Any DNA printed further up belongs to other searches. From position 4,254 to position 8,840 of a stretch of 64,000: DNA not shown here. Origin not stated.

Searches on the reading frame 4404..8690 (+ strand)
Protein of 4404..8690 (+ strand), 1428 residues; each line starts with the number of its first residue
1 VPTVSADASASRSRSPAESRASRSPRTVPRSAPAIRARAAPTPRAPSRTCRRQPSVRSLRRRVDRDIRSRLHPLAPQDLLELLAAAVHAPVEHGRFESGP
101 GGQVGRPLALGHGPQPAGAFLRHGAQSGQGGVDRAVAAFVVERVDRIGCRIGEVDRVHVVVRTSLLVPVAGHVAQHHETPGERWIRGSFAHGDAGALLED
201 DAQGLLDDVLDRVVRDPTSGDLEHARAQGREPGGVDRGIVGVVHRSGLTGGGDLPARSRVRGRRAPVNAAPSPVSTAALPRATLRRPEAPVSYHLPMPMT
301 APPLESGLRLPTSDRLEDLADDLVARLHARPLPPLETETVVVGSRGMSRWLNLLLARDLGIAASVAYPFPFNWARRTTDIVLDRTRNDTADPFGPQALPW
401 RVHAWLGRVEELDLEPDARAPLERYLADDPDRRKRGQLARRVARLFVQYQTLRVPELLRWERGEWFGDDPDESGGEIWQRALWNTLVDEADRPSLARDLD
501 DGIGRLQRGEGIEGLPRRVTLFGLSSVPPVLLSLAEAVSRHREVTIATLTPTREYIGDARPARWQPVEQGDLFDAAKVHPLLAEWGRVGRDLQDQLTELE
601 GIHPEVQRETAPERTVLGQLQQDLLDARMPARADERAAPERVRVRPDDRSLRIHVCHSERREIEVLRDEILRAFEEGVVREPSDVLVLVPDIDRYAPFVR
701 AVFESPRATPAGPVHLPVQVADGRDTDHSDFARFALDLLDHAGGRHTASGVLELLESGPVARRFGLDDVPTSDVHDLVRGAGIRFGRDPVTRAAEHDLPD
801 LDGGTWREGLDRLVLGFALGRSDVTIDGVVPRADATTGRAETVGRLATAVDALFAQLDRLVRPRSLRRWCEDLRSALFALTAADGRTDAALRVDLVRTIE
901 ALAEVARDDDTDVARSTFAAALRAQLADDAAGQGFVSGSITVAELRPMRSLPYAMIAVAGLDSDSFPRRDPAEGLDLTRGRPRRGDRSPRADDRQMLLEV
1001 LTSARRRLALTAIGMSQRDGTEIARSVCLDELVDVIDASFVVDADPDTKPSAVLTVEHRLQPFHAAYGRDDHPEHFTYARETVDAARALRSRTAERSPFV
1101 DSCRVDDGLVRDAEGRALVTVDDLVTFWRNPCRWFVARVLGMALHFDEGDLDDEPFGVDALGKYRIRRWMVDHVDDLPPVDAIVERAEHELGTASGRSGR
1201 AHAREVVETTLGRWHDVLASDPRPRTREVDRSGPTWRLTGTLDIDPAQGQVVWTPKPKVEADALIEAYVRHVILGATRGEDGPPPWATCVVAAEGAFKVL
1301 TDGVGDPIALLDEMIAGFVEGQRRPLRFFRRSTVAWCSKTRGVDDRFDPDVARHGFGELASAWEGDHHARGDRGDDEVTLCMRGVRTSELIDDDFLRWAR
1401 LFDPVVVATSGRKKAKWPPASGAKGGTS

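Call 45: search_protein_families(library=pfam, proteins=[window:4404-8690:+], max_evalue=0.00001)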
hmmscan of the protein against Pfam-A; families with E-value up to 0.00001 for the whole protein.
window:4404-8690:+ (1428 aa): 2 families
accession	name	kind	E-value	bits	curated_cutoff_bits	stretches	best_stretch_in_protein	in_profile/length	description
PF04257.20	Exonuc_V_gamma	-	2.6e-66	224.4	25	1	308-626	1-313/314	Exodeoxyribonuclease V, gamma subunit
PF17946.7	RecC_C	-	1.3e-28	100.7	22.6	1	1119-1339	4-200/202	RecC C-terminal domain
